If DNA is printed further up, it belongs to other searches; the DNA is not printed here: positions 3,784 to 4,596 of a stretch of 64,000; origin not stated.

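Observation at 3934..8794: RHS1 toxin-immunity module with an unassignable, extremely basic C-terminal domain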

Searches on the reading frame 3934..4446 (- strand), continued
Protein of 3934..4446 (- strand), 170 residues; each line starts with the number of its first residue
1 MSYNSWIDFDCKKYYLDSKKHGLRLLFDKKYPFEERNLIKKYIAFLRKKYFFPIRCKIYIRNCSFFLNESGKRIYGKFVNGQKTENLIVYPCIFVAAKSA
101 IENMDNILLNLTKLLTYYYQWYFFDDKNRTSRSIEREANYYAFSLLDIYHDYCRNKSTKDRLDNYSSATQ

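Call 73: search_protein_families(library=pfam, proteins=[L044:1653-3062:+, L044:3272-4312:+, L044:4333-4641:+, L044:5366-5809:+, L044:6516-7214:+, L044:7225-7518:+, L034:2370-3761:+, L034:3832-4782:+, L034:5398-5913:+, L034:6966-8135:+], max_evalue=0.01)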
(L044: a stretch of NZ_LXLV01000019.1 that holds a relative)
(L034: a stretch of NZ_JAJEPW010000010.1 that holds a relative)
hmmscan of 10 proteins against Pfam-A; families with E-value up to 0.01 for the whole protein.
L044:1653-3062:+ (469 aa): 1 family
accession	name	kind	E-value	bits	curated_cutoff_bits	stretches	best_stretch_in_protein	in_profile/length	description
PF05593.20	RHS_repeat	-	9.5e-18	64.6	22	3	348-384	2-37/38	RHS Repeat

L044:3272-4312:+ (346 aa): 2 families
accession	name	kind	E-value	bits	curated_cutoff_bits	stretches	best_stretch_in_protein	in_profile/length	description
PF05593.20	RHS_repeat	-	6.6e-10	39.6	22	1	135-167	1-33/38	RHS Repeat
PF03527.20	RHS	-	0.0073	16.6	27.9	1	132-166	3-37/38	RHS protein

L044:4333-4641:+ (102 aa): 0 families

L044:5366-5809:+ (147 aa): 1 family
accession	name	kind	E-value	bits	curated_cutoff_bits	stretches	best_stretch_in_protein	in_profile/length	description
PF24716.1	WapI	-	2e-05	25.2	27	1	23-141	9-127/138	Immunity protein WapI-like family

L044:6516-7214:+ (232 aa): 0 families

L044:7225-7518:+ (97 aa): 0 families

L034:2370-3761:+ (463 aa): 1 family
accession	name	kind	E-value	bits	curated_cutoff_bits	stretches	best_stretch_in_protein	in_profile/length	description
PF02127.20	Peptidase_M18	-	1.1e-77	262.1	24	1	41-454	1-425/432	Aminopeptidase I zinc metalloprotease (M18)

L034:3832-4782:+ (316 aa): 0 families

L034:5398-5913:+ (171 aa): 1 family
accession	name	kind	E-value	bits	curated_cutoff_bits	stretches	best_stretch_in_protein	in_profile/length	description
PF13646.12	HEAT_2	-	0.0015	19.2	27.7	0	8-61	6-59/88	HEAT repeats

L034:6966-8135:+ (389 aa): 0 families

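Call 74: find_encoding_contigs(protein=P0101, flank=2500, max_places=2)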
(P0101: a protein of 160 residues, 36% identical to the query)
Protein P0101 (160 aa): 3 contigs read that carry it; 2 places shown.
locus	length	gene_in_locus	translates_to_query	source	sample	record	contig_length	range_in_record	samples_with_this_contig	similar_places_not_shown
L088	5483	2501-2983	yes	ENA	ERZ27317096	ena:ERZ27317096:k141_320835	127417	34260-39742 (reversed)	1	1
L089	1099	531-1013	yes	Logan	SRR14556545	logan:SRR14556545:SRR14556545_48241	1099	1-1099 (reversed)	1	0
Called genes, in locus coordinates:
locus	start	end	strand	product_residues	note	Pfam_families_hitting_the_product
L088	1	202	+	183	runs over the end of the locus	PF10688:Imp-YgjV (weak)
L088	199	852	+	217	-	PF00834:Ribul_P_3_epim, PF00215:OMPdecase (faint)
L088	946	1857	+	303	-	PF01261:AP_endonuc_2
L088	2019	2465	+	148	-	-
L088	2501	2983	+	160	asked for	-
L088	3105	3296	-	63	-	PF00830:Ribosomal_L28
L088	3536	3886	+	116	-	PF03780:Asp23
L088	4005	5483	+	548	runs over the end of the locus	PF02734:Dak2, PF21645:FakA-like_M, PF13684:FakA-like_C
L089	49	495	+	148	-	-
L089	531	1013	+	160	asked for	-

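Call 75: find_encoding_contigs(protein=P0105, flank=2500, max_places=2)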
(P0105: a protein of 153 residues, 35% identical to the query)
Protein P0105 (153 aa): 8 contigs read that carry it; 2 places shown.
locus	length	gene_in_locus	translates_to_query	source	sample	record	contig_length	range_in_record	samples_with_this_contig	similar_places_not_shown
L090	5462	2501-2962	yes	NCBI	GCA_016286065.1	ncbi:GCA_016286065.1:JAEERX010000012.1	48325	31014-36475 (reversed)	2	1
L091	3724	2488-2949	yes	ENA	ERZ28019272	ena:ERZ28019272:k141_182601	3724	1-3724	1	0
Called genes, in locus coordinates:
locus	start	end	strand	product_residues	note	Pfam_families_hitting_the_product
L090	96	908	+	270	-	-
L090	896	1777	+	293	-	PF13398:Peptidase_M50B (weak), PF02163:Peptidase_M50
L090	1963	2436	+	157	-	-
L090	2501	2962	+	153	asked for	-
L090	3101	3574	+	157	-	-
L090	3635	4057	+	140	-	-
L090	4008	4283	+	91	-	-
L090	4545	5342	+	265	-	PF09479:Flg_new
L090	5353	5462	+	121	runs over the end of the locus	-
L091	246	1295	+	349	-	PF25023:TEN_YD-shell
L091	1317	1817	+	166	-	-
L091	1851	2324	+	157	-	-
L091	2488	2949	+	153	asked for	-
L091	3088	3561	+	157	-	-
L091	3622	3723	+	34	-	?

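Call 76: find_encoding_contigs(protein=P0070, flank=2500, max_places=2)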
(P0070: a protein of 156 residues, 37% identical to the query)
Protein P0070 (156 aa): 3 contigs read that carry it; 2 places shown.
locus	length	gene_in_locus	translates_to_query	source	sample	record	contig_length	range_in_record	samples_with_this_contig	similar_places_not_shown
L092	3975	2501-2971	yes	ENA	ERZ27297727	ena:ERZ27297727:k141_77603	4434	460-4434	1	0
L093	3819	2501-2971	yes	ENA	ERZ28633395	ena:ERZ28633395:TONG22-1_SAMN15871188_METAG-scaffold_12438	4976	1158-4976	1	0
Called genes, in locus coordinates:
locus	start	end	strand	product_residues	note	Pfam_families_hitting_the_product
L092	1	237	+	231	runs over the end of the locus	?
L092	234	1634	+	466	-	PF08666:SAF, PF04295:GD_AH_second, PF20629:GD_AH_C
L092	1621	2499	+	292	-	PF25023:TEN_YD-shell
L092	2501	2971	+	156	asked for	-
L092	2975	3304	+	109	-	-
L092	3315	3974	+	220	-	?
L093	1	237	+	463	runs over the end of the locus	?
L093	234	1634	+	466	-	PF08666:SAF, PF04295:GD_AH_second, PF20629:GD_AH_C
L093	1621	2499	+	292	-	PF25023:TEN_YD-shell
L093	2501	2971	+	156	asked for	-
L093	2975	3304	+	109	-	-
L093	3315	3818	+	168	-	?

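Call 87: search_protein_families(library=phrogs, proteins=[window:3934-4446:-, P0047, P0118], max_evalue=0.1)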
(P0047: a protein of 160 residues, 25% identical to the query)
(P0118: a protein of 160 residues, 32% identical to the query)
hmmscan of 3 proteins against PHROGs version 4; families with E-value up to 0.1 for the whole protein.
window:3934-4446:- (170 aa): 1 family
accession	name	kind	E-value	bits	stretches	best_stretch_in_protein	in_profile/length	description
phrog_34978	-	unknown function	0.039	14.5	1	95-148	23-76/169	-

P0047 (160 aa): 2 families
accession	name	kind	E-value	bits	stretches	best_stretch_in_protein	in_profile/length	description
phrog_10499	-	unknown function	0.002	19.5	1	111-130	76-95/149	-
phrog_9897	-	unknown function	0.043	14.3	1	88-127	71-106/192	-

P0118 (160 aa): 2 families
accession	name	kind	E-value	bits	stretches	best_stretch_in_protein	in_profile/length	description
phrog_10499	-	unknown function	0.0042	18.4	1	36-130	14-95/149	-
phrog_16532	-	unknown function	0.021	16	1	95-135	61-101/138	-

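Call 88: search_protein_families(library=padloc, proteins=[window:3934-4446:-, P0047, P0118], max_evalue=0.1)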
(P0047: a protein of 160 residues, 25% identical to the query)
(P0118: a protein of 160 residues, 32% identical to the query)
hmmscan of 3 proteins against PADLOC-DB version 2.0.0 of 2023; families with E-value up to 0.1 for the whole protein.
window:3934-4446:- (170 aa): 0 families

P0047 (160 aa): 0 families

P0118 (160 aa): 0 families

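Call 89: search_dna_similar(query=P0047, collection=phages, mode=protein, max_evalue=0.01, max_rows=15)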
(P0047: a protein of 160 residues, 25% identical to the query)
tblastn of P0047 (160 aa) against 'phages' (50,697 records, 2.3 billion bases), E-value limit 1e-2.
Records with a match: 1; places in all: 1; records where one place covers at least 80% of the query: 1.
Best place of each record, by identity: 60-80% 1.
By first word of the organism name: Bacteriophage 1.
By host as written in the record: - 1.
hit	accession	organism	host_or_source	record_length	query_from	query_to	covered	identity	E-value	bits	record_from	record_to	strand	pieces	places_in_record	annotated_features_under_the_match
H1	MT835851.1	Bacteriophage sp.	human fecal samples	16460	1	160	100%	65.6%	2e-70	235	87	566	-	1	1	record has no annotation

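Call 90: search_dna_similar(query=P0047, collection=plasmids, mode=protein, max_evalue=0.01, max_rows=15)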
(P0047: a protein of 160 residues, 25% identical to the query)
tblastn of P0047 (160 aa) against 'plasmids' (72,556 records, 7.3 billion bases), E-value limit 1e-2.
Records with a match: 11; places in all: 11; records where one place covers at least 80% of the query: 11.
Best place of each record, by identity: <60% 11.
By first word of the organism name: Bacillus 9; Priestia 2.
By predicted mobility (MOB-suite, as given by PLSDB): non-mobilizable 10; mobilizable 1.
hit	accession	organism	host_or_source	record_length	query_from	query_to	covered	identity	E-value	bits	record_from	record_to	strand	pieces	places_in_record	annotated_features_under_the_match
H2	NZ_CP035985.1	Bacillus mycoides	cell culture,soil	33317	1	160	100%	59.0%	3e-59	204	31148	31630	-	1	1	hypothetical protein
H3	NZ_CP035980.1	Bacillus mycoides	cell culture,soil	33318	1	160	100%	59.0%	3e-59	204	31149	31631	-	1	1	hypothetical protein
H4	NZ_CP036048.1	Bacillus mycoides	cell culture,soil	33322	1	160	100%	59.0%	3e-59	204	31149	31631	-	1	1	hypothetical protein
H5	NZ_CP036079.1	Bacillus mycoides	cell culture,soil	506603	1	160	100%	55.1%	1e-39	207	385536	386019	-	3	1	hypothetical protein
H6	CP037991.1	Bacillus mycoides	soil core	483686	1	160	100%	55.1%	3e-39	206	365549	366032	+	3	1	none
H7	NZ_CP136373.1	Bacillus mycoides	whole organism,soil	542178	1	160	100%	54.5%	1e-38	203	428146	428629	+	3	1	hypothetical protein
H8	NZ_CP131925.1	Bacillus mycoides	whole organism,soil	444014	1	160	100%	53.7%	2e-33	198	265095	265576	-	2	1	hypothetical protein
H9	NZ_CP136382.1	Bacillus mycoides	whole organism,soil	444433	1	160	100%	53.7%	2e-33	198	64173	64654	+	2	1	hypothetical protein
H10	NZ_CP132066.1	Bacillus mycoides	whole organism,soil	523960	1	160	100%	53.7%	2e-33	198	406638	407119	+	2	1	hypothetical protein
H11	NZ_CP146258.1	Priestia megaterium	Nicotiana tabacum L.,Cell ...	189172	28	160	83%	48.5%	3e-29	118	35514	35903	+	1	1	hypothetical protein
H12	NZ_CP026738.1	Priestia megaterium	Sporobolus anglicus,cell ...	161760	20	158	87%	41.4%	6e-27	112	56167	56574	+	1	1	hypothetical protein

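Call 91: get_annotated_region(hit=H2, flank=6000)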
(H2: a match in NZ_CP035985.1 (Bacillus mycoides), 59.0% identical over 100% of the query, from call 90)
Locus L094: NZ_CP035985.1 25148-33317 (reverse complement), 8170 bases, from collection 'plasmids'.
description: Bacillus mycoides strain BPN211 plasmid p33
organism: Bacillus mycoides (NCBI taxid 1405)
taxonomy: Bacteria; Bacillota; Bacilli; Bacillales; Bacillaceae; Bacillus; Bacillus mycoides
host: -; source: cell culture,soil; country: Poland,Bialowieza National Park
typing (MOB-suite, as given by PLSDB): non-mobilizable; replicon rep_cluster_1895,rep_cluster_1912
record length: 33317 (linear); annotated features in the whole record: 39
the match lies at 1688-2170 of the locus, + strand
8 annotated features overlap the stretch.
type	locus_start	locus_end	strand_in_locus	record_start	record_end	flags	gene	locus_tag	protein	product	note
CDS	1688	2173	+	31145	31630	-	-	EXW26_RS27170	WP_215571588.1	hypothetical protein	-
CDS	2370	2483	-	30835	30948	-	-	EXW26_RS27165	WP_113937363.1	YjcZ family sporulation protein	-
CDS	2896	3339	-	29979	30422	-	-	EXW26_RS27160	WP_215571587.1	DUF5065 family protein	-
CDS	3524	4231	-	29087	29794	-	-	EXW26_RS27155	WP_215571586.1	IS6 family transposase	-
CDS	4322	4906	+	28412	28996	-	-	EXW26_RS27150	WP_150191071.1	MarR family transcriptional regulator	GO:0006355 - regulation of DNA-templated transcription [Evidence IEA]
CDS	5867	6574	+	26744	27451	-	-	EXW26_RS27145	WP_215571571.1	IS6 family transposase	-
CDS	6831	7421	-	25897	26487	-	-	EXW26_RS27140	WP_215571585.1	DUF3967 domain-containing protein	-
CDS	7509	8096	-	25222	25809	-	-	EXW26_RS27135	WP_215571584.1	hypothetical protein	-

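Call 92: get_annotated_region(hit=H11, flank=6000)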
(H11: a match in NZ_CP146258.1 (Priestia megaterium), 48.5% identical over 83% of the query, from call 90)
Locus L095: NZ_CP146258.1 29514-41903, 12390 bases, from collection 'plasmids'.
description: Priestia megaterium strain MLY91 plasmid pMLY91_1, complete sequence
organism: Priestia megaterium (NCBI taxid 1404)
taxonomy: Bacteria; Bacillota; Bacilli; Bacillales; Bacillaceae; Priestia; Priestia megaterium
host: -; source: Nicotiana tabacum L.,Cell culture,Diseased tobacco leaves; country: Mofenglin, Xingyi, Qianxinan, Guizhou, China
typing (MOB-suite, as given by PLSDB): non-mobilizable; replicon rep_cluster_385
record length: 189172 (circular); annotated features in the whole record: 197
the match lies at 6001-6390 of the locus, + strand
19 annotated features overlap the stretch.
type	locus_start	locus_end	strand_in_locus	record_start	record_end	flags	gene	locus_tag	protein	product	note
CDS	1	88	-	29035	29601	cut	-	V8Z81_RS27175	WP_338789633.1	alpha/beta hydrolase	-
CDS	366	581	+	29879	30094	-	-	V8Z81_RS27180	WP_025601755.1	hypothetical protein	-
CDS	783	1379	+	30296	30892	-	-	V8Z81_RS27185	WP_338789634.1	DUF4030 domain-containing protein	-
CDS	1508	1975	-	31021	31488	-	-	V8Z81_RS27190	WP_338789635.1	hypothetical protein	-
CDS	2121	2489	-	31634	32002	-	-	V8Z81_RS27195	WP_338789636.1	DUF3888 domain-containing protein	-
CDS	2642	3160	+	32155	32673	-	-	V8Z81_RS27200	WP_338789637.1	GrpB family protein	-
CDS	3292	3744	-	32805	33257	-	-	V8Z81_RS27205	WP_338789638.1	DUF4288 domain-containing protein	-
CDS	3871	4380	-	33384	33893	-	-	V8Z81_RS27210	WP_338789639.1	ankyrin repeat domain-containing protein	-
CDS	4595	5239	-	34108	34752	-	-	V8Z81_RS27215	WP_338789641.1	hypothetical protein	-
CDS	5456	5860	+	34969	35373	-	-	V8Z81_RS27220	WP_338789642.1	hypothetical protein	-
CDS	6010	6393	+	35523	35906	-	-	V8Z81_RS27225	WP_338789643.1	hypothetical protein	-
CDS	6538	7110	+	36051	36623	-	-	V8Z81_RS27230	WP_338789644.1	VanZ family protein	GO:0071555 - cell wall organization [Evidence IEA]; GO:0046677 - response to antibiotic [Evidence IEA]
CDS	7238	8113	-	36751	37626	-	-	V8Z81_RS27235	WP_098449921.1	LysR family transcriptional regulator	GO:0006355 - regulation of DNA-templated transcription [Evidence IEA]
CDS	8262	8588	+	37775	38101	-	-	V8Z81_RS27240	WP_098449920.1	GlpM family protein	-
CDS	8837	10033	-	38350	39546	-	-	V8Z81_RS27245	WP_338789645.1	FAD-dependent monooxygenase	-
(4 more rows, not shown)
